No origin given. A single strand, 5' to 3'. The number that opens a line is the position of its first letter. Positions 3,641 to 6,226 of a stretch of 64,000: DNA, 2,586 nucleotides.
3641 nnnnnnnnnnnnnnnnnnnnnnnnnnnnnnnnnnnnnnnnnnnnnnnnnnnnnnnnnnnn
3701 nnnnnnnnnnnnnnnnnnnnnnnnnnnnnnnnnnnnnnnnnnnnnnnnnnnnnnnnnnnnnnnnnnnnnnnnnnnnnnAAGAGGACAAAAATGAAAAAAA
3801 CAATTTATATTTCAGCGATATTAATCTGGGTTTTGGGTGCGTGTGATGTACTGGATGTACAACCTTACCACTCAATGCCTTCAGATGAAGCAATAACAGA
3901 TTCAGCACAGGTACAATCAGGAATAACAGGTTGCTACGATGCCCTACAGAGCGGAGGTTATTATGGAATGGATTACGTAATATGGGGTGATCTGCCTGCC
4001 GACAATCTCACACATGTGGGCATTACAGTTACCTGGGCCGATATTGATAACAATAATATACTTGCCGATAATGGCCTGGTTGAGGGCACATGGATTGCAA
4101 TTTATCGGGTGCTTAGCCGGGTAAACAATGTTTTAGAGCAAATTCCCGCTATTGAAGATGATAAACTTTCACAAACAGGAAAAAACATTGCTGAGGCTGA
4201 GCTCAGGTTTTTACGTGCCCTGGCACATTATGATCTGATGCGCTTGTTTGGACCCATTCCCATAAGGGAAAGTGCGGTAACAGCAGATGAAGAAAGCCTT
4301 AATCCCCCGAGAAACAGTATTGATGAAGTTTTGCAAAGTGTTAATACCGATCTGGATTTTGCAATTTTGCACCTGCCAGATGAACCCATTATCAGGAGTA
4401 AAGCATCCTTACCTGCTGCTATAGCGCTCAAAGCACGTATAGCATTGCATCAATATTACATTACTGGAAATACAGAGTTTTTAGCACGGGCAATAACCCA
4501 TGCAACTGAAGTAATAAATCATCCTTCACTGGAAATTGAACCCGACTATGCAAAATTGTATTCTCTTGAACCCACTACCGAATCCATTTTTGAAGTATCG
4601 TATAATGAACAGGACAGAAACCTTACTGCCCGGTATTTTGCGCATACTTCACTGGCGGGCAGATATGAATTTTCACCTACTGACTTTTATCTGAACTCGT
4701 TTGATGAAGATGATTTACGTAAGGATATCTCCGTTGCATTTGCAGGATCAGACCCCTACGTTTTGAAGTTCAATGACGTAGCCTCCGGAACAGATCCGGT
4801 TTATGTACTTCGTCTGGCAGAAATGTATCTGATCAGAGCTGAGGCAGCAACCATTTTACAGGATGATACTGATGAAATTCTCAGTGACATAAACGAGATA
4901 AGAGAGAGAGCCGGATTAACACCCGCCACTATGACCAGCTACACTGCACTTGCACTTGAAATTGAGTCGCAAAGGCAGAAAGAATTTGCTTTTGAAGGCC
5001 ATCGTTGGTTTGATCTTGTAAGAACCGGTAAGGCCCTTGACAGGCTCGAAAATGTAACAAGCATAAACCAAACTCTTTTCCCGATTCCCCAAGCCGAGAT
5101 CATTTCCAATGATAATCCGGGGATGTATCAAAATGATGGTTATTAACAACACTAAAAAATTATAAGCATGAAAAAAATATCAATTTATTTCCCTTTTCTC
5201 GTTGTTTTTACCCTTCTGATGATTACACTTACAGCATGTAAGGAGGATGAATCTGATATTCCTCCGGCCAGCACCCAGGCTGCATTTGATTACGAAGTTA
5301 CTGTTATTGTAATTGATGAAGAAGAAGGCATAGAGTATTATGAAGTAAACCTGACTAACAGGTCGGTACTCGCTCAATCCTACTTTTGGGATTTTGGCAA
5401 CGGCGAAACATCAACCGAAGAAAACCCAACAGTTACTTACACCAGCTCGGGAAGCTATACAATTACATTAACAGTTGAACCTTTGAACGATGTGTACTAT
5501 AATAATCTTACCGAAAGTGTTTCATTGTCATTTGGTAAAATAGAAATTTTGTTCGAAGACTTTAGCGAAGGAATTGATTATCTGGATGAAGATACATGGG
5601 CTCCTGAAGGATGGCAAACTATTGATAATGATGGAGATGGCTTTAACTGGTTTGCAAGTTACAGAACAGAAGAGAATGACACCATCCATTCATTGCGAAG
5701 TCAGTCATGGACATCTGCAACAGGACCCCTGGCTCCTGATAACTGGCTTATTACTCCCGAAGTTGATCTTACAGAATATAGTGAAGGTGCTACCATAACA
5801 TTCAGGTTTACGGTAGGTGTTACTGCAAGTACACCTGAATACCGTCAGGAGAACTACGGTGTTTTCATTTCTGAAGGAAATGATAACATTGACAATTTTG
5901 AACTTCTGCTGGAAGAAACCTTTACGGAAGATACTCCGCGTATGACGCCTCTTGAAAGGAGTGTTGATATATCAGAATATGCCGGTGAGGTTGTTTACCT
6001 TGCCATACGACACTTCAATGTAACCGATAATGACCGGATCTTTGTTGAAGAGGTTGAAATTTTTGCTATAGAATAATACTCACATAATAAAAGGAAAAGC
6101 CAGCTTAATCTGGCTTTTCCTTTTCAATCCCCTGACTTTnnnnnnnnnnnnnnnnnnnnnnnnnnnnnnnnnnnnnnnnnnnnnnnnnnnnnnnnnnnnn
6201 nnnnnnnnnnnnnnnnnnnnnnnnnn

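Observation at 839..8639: SusC/SusD locus coupled to an exported cyanophycinase and a YfcC transporter: possible cyanophycin (polypeptide) utilisation locus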

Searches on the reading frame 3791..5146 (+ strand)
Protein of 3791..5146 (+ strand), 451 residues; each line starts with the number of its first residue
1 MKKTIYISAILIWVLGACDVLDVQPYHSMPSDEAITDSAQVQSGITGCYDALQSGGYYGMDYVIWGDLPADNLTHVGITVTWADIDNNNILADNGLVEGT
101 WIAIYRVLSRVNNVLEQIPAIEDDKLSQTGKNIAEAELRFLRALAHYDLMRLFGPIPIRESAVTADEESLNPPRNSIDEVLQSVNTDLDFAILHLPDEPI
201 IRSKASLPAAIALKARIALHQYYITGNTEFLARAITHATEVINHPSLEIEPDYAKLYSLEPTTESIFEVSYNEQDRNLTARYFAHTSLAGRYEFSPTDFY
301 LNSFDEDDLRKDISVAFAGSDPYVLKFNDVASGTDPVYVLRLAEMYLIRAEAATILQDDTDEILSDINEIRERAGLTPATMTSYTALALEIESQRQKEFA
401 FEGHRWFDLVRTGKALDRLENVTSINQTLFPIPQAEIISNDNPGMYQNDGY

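Call 3: search_protein_families(library=pfam, proteins=[window:3791-5146:+], max_evalue=0.01)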
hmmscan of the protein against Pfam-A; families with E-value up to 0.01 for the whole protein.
window:3791-5146:+ (451 aa): 3 families
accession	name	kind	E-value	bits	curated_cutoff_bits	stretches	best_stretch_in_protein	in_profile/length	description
PF07980.17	SusD_RagB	-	1.6e-26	94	23.1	1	330-451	149-297/297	SusD family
PF14322.12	SusD-like_3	-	2.4e-23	83.8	27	1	21-219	3-191/191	Starch-binding associating with outer membrane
PF12771.13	SusD-like_2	-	9.3e-06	25.2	27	1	96-195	56-150/415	Starch-binding associating with outer membrane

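Call 4: search_protein_families(library=ncbifam, proteins=[window:3791-5146:+], max_evalue=0.01)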
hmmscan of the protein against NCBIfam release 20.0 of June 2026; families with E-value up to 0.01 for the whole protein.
window:3791-5146:+ (451 aa): 2 families
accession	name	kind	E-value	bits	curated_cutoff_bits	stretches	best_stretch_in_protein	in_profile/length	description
NF033071.0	SusD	exception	1.1e-22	79.9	725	2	337-451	439-558/558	starch-binding outer membrane lipoprotein SusD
NF033072.0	NanU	exception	5.5e-11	42.2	425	2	392-451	464-521/521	SusD family outer membrane lipoprotein NanU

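Call 42: find_related_loci(query=A2, collection=metagenome_contigs, flank=10000)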
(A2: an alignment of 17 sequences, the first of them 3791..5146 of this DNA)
Query A2 (451 aa) in metagenome_contigs; peptide patterns used: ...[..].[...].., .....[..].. (x = any residue, [..] = any of these).
600 stretches matched a pattern (row limit reached: there are more); 546 encode a relative of the query (tblastn E <= 1e-3); the best 80 are kept; 80 distinct loci.
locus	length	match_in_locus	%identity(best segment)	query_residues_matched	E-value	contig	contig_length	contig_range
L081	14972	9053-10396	51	1-451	3e-141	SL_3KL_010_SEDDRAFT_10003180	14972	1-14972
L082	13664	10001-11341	49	1-451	2e-132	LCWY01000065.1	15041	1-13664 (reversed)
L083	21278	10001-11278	46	17-451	7e-119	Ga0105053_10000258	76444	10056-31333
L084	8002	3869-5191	41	3-451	1e-107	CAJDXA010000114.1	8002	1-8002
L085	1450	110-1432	43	1-451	1e-114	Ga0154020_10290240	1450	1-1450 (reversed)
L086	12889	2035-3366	43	1-451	2e-99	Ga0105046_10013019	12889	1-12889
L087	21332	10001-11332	42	1-451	9e-95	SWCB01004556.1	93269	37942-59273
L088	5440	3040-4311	36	17-451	9e-70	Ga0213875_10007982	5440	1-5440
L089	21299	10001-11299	36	1-451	5e-64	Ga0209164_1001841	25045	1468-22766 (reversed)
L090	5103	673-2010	33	1-451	4e-62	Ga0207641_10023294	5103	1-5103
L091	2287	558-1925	35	1-451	5e-62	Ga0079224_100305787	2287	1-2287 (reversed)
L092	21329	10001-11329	32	1-437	7e-60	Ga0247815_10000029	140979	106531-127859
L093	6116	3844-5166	34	1-451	2e-59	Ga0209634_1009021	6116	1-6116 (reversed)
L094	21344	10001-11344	32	1-451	2e-58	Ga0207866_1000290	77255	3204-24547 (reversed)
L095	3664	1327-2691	33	8-451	1e-57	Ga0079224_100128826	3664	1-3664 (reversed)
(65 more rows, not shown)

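Call 47: search_protein_families(library=pfam, proteins=[L081:4801-5955:+, L087:3616-5541:+, L087:5627-6463:+], max_evalue=0.01)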
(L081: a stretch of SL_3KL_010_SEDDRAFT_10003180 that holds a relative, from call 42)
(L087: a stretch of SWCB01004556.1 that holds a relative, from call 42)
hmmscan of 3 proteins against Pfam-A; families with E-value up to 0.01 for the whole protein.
L081:4801-5955:+ (385 aa): 2 families
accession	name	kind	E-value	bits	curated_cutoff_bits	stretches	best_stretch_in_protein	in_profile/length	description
PF01979.26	Amidohydro_1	-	1.2e-16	61.4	25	1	258-358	229-320/345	Amidohydrolase family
PF07969.17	Amidohydro_3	-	6.7e-16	59.2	29.7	2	304-359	397-447/472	Amidohydrolase family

L087:3616-5541:+ (642 aa): 2 families
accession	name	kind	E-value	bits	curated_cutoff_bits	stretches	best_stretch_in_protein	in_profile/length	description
PF03575.23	Peptidase_S51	-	1e-05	25.8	23.9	1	98-236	75-200/206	Peptidase family S51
PF18962.6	Por_Secre_tail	-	2.6e-05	24.9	27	1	588-642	1-60/75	Secretion system C-terminal sorting domain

L087:5627-6463:+ (279 aa): 1 family
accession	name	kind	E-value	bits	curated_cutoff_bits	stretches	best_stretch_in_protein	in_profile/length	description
PF03575.23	Peptidase_S51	-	1.1e-09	38.8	23.9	1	22-255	3-200/206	Peptidase family S51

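Call 59: list_cluster_members(proteins=[P0001, window:3791-5146:+, window:5168-6076:+, window:7020-8639:+])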
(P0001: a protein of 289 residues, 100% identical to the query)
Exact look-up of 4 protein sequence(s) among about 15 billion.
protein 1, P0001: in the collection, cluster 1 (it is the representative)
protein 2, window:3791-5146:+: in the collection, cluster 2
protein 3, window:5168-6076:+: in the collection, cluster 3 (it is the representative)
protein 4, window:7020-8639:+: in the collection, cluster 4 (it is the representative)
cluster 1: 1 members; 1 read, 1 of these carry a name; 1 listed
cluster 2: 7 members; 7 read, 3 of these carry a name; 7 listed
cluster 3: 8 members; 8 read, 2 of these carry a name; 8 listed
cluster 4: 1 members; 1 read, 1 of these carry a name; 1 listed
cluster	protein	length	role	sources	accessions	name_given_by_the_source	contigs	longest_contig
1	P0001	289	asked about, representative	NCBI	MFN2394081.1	MAG: cyanophycinase [Bacteroidales bacterium]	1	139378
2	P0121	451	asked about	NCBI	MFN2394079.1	MAG: RagB/SusD family nutrient uptake outer membrane protein [Bacteroidales bacterium]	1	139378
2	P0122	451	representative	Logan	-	-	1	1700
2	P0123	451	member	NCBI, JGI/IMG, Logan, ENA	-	hypothetical protein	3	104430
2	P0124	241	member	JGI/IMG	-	hypothetical protein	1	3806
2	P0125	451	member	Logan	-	-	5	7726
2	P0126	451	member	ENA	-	-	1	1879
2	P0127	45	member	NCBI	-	-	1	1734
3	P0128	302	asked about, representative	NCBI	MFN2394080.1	MAG: choice-of-anchor J domain-containing protein [Bacteroidales bacterium]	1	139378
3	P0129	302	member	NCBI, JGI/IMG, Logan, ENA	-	PKD repeat protein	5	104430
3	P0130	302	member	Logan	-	-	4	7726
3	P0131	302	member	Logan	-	-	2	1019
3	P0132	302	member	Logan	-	-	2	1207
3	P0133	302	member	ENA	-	-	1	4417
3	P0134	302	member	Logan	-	-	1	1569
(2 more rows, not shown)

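Call 70: find_homologous_proteins(query=L081:4801-5955:+, max_evalue=1e-40)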
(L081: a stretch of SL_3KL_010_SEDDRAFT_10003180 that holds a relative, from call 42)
Query L081:4801-5955:+ (385 aa): 5947 proteins with E <= 1e-40 among 8000 candidates; the best 120 are listed.
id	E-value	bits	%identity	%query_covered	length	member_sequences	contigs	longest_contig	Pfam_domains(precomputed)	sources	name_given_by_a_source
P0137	8.2e-253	856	99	100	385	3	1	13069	PF07969.18,PF01979.27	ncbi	-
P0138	1.9e-205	700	78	100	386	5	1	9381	PF07969.18,PF01979.27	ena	-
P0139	8.5e-205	698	78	100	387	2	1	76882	PF07969.18,PF01979.27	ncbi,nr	ncbi:MAG: beta-aspartyl-peptidase [Bacteroidales bacterium]|nr:beta-aspartyl-peptidase [Bacteroidale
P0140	5.5e-203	692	77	100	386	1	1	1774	PF07969.18,PF01979.27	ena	-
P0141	5.3e-201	686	78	100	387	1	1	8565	PF07969.18,PF01979.27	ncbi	-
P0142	2.1e-200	684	77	100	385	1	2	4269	PF07969.18,PF01979.27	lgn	-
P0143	2.2e-200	684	76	100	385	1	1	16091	PF07969.18,PF01979.27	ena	-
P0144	3.2e-199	680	76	100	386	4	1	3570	PF07969.18,PF01979.27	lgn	-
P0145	8.7e-198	675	76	100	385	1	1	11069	PF07969.18,PF01979.27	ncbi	ncbi:MAG: beta-aspartyl-peptidase [Marinilabilia sp.]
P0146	1.3e-197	675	76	100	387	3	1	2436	PF07969.18,PF01979.27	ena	-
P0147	7.5e-197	672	76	100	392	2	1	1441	PF07969.18,PF01979.27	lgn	-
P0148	1.0e-195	668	74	100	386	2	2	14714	PF07969.18,PF01979.27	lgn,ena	-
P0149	1.9e-195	668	74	100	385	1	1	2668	PF07969.18,PF01979.27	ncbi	ncbi:MAG: beta-aspartyl-peptidase [Marinilabiliaceae bacterium]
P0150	8.3e-195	665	77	97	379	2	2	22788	PF07969.18,PF01979.27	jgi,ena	-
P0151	2.0e-194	664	76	100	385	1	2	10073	PF07969.18,PF01979.27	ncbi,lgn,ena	-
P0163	1.2e-190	652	75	100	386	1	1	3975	PF07969.18,PF01979.27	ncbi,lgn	-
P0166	1.6e-189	648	74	99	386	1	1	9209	PF07969.18,PF01979.27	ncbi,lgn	-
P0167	2.4e-189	647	74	100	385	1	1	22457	PF07969.18,PF01979.27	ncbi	-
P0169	4.7e-189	646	73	100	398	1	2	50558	PF07969.18,PF01979.27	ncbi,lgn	-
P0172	3.2e-188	644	73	100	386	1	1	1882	PF07969.18,PF01979.27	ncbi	-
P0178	5.4e-186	636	72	100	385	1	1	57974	PF07969.18,PF01979.27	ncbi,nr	ncbi:MAG: beta-aspartyl-peptidase [Bacteroidales bacterium]|nr:beta-aspartyl-peptidase [Bacteroidale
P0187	1.7e-183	628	72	100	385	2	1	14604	PF07969.18,PF01979.27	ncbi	-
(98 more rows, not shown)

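Call 72: list_cluster_members(proteins=[P0139, P0141, P0151, P0163, P0166, P0167, P0172, P0169, P0178, P0187])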
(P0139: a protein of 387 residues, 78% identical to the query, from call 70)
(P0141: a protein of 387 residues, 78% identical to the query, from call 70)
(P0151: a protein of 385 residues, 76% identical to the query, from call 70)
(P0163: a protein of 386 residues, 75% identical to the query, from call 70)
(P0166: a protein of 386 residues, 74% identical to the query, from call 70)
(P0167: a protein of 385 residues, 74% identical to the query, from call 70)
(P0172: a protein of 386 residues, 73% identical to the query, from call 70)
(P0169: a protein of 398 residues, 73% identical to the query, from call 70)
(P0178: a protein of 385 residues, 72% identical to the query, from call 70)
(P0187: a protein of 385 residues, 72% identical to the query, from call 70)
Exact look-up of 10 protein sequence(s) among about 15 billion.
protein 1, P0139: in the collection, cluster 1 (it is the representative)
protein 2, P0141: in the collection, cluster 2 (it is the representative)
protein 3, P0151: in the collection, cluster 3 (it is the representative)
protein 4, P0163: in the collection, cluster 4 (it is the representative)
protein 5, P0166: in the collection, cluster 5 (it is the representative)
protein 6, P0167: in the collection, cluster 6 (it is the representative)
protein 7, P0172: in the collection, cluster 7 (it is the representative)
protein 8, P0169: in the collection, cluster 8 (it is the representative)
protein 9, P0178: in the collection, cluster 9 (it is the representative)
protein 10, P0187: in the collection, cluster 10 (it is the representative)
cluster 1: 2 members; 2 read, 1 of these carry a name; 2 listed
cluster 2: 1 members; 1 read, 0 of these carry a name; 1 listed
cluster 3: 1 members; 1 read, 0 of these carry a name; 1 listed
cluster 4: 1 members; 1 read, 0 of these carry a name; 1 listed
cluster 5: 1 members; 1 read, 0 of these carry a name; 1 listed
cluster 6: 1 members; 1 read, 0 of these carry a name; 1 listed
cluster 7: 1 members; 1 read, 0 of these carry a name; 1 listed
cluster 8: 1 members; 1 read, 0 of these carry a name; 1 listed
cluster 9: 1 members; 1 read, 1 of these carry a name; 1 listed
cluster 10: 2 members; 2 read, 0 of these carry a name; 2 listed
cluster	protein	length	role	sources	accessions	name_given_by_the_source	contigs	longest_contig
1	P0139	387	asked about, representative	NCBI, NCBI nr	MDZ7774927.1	MAG: beta-aspartyl-peptidase [Bacteroidales bacterium] | beta-aspartyl-peptidase [Bacteroidales bacterium]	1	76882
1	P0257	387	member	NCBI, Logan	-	-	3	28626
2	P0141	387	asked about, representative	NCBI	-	-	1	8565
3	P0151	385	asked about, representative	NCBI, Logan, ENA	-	-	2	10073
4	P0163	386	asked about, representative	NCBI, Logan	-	-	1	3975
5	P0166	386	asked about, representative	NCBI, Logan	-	-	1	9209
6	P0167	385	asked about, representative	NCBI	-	-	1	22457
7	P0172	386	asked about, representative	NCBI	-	-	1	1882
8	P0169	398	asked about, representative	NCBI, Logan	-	-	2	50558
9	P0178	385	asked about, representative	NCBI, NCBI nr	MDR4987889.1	MAG: beta-aspartyl-peptidase [Bacteroidales bacterium] | beta-aspartyl-peptidase [Bacteroidales bacterium]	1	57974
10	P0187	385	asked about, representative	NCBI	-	-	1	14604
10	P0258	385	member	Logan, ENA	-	-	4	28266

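Call 87: search_solved_structures(query=window:3791-5146:+, max_evalue=0.001)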
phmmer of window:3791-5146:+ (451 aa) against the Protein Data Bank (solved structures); distinct sequences matched with E-value up to 0.001: 35.
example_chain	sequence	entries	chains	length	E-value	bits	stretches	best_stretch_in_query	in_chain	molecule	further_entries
9sje_B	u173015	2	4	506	7e-30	107.5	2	2-321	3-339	SusD homolog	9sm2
9sjj_A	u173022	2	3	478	1.1e-26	97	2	337-451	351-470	SusD homolog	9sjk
3kez_A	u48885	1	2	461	3.2e-19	72.4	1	21-428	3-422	Putative sugar binding protein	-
3myv_A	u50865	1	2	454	3.5e-18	69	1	30-451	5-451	SusD superfamily protein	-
3otn_A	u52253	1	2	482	3.9e-17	65.5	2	339-451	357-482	SusD superfamily protein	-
6gcz_A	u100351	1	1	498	1.1e-16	64.1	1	332-450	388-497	Starch-binding associating with outer membrane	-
5lx8_A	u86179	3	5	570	3.9e-16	62.2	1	1-272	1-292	SusD homolog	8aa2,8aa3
5t3r_A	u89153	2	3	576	4.1e-16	62.2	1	1-272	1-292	SusD homolog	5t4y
6z8i_A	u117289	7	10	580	4.3e-16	62.1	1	1-272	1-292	SusD homolog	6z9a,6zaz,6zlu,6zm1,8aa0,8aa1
3mcx_A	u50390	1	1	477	2.3e-15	59.7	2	19-220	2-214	SusD superfamily protein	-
5e76_A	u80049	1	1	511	2.3e-15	59.7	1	97-260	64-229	SusD-like protein BACOVA_02651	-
5e75_A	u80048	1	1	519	2.5e-15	59.6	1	97-260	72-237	SusD-like protein BACOVA_02651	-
6zlt_A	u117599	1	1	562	2.4e-14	56.4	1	96-272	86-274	SusD homolog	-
4l7t_A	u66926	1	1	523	3.5e-13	52.5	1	11-280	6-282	NanU sialic acid binding protein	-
5ck1_A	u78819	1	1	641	3.6e-13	52.5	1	331-412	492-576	SusD homolog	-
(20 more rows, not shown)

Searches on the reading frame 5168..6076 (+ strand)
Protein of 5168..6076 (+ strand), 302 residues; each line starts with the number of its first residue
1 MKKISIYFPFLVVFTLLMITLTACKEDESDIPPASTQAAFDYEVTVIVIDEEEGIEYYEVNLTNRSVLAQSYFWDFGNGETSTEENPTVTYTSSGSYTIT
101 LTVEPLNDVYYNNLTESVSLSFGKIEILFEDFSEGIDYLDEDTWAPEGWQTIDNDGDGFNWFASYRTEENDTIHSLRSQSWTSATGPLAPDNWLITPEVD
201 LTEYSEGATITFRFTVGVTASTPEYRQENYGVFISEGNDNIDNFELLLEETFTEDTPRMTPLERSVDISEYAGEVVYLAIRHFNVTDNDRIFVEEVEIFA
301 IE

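Call 3: search_protein_families(library=pfam, proteins=[window:5168-6076:+], max_evalue=0.01)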
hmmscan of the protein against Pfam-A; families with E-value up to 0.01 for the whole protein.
window:5168-6076:+ (302 aa): 3 families
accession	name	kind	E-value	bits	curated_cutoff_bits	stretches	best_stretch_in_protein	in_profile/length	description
PF07675.18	Cleaved_Adhesin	-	1e-25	91.1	21.4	1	144-298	12-174/174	Cleaved Adhesin Domain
PF18911.6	PKD_4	-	1e-10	41.9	27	1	68-104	33-69/85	PKD domain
PF00801.26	PKD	-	3.2e-08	33.9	23.5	1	71-104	31-66/80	PKD domain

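Call 4: search_protein_families(library=ncbifam, proteins=[window:5168-6076:+], max_evalue=0.01)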
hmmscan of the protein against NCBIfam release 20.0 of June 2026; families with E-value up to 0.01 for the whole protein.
window:5168-6076:+ (302 aa): 2 families
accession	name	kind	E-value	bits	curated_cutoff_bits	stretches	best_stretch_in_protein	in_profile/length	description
NF038128.1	choice_anch_J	domain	4.1e-22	79.1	30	1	131-298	5-162/162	choice-of-anchor J domain-containing protein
TIGR00864.1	PCC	subfamily_domain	0.0057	13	1861.4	1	69-114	1425-1468/2700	polycystin cation channel protein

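Call 88: search_solved_structures(query=window:5168-6076:+, max_evalue=0.01)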
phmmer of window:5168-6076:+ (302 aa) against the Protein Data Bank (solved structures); distinct sequences matched with E-value up to 0.01: 16.
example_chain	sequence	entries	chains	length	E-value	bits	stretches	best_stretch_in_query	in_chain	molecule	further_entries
4itc_A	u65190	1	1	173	8.8e-14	54.5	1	144-300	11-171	Lys-gingipain W83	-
3m1h_A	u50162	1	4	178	9e-14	54.4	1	130-296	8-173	Lysine specific cysteine protease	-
9lqj_A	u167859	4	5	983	9.5e-11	44.5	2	70-105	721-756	Collagenase ColH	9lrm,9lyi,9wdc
9lrk_A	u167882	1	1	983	9.5e-11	44.5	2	70-105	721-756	Collagenase ColH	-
4l9d_A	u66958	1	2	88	3.5e-10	42.7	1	68-104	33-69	Protease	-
6aem_A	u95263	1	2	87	5.9e-07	32.1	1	70-105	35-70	PKD domain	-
3km5_A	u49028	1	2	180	8.1e-07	31.6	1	143-297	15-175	Lysine specific cysteine protease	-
1l0q_A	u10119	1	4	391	1.9e-06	30.4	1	60-108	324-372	Surface layer protein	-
4u7k_A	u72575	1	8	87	1.4e-05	27.6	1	69-104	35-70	ColH protein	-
4u6t_A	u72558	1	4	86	1.4e-05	27.5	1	69-104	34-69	ColH protein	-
4jgu_A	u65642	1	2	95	2.5e-05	26.8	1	70-104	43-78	ColH protein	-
2y72_A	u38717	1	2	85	0.00044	22.6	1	69-104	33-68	COLLAGENASE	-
4jrw_A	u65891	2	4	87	0.00045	22.6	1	69-104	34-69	Collagenase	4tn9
4aqo_A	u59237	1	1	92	0.00053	22.4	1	69-104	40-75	COLLAGENASE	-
2kzw_A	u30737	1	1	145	0.0027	20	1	50-109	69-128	Uncharacterized protein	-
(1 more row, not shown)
